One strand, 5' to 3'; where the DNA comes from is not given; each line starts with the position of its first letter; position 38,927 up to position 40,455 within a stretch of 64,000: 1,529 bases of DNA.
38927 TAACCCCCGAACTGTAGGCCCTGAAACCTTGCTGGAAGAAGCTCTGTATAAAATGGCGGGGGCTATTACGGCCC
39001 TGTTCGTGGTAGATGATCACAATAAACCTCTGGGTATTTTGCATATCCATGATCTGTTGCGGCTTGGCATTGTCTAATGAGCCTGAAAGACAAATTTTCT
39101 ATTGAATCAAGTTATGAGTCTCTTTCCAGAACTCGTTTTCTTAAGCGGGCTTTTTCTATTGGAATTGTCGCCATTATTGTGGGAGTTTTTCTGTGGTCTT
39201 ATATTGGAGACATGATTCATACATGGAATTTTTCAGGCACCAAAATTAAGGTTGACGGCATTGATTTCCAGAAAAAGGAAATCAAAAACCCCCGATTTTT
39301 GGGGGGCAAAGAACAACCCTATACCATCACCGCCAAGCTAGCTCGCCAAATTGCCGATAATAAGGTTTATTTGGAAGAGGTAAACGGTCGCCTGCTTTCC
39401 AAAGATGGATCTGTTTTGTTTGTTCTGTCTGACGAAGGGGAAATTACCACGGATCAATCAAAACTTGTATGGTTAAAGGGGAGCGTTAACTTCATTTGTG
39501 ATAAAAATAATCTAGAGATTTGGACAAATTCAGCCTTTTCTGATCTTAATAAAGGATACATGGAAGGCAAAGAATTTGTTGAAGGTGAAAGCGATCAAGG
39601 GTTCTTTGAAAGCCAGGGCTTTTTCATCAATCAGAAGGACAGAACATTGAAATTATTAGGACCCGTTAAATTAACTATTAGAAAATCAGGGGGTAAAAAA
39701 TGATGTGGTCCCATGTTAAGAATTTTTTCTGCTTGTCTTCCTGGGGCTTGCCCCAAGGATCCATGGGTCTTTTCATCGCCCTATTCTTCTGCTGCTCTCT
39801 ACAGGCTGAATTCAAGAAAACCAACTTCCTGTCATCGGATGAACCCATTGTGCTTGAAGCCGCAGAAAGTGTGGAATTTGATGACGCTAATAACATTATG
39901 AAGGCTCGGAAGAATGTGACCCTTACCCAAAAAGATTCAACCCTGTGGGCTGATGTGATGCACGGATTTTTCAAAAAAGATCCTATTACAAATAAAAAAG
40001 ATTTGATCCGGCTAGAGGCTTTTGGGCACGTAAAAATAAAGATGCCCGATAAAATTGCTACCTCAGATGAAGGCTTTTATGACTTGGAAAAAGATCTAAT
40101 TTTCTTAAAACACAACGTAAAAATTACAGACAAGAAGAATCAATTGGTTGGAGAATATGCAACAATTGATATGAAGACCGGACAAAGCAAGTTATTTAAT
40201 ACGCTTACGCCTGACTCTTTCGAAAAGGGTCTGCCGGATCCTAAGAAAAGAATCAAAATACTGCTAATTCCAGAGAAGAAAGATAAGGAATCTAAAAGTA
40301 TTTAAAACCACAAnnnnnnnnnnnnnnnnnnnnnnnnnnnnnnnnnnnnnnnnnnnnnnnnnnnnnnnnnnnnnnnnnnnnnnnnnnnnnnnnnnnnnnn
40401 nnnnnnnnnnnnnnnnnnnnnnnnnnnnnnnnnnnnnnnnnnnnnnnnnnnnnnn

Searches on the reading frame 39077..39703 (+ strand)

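Call 71: search_protein_families(library=pfam, proteins=[window:39077-39703:+], max_evalue=0.001)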
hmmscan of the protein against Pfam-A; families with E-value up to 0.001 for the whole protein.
window:39077-39703:+ (208 aa): 1 family
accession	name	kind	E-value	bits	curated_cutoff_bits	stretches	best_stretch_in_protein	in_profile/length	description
PF06835.18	LptC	-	1e-08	35.5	21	1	31-199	4-172/175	Lipopolysaccharide-assembly, LptC-related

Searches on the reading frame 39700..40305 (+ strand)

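Call 71: search_protein_families(library=pfam, proteins=[window:39700-40305:+], max_evalue=0.001)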
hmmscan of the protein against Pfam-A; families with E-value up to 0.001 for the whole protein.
window:39700-40305:+ (201 aa): 2 families
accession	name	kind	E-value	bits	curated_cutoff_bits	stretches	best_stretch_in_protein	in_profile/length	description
PF03968.19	LptD_N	-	2.7e-11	44.1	20.4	1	55-161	4-112/113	LptA/(LptD N-terminal domain) LPS transport protein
PF13100.11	OstA_2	-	8.5e-07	29.2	21.2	1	50-158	4-106/158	OstA-like protein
